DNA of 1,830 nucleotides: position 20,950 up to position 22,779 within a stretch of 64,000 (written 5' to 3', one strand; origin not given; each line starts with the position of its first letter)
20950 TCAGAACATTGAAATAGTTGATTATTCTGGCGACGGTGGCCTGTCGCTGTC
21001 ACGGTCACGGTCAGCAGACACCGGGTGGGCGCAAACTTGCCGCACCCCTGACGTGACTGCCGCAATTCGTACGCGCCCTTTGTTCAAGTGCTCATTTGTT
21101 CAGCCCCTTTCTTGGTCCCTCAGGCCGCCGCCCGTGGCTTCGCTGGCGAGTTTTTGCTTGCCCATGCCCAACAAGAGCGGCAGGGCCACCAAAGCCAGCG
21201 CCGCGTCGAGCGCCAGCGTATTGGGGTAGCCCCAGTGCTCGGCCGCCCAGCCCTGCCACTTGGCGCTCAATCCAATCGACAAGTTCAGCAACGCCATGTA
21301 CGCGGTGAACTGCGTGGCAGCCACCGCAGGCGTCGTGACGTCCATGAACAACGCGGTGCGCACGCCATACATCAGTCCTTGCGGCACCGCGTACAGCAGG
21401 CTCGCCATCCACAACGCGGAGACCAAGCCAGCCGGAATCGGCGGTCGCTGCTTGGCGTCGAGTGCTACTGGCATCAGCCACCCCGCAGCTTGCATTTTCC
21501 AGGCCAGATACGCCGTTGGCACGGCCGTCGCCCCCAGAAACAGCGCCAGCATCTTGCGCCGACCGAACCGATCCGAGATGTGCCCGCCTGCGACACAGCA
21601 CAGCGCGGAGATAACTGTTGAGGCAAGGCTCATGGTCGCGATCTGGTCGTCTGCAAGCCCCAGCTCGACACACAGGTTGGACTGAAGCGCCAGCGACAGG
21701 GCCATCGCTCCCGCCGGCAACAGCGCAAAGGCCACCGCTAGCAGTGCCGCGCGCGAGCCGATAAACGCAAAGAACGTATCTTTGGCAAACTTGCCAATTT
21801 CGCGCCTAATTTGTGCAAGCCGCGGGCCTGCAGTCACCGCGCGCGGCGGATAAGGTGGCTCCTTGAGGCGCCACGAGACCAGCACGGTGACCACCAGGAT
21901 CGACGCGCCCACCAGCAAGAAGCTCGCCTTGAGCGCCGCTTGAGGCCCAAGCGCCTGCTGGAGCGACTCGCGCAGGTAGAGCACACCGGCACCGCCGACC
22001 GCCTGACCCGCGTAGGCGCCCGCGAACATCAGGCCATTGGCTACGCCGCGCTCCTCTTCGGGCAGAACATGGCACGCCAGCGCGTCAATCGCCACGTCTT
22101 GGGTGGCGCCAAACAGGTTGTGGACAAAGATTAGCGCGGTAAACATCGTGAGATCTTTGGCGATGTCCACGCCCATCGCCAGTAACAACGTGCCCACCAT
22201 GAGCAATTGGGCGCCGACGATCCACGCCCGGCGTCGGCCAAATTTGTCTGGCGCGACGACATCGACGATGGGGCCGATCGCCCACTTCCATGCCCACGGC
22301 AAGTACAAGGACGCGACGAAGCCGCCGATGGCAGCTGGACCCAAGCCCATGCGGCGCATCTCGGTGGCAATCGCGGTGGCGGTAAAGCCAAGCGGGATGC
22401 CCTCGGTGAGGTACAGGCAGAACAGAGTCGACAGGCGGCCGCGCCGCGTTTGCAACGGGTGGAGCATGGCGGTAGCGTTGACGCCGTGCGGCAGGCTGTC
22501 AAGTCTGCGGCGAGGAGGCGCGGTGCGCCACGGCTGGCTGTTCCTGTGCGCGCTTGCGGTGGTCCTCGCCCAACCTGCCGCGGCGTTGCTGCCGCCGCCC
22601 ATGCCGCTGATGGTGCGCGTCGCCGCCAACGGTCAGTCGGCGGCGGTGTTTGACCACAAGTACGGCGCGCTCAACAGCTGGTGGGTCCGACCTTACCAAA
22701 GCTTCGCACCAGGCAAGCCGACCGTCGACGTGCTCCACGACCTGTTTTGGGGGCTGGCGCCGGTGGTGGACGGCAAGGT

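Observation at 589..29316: Dispersed 21-nt core repeat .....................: 11 copies in 30 kb, nearly all at gene ends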

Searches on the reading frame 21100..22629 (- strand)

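Call 10: search_protein_families(library=pfam, proteins=[window:21100-22629:-])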
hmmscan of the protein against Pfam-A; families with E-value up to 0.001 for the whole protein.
window:21100-22629:- (509 aa): 4 families
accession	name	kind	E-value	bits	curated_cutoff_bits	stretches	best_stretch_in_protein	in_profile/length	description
PF07690.21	MFS_1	-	2.8e-22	79.6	33.4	2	70-309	2-219/347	Major Facilitator Superfamily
PF13000.13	Acatn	-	1.4e-12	47.4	23.7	1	69-161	5-97/546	Acetyl-coenzyme A transporter 1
PF03092.22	BT1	-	9.5e-07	28.3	22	1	91-264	17-190/432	BT1 family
PF00083.30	Sugar_tr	-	0.00011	21.6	22.3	0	315-376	276-335/452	Sugar (and other) transporter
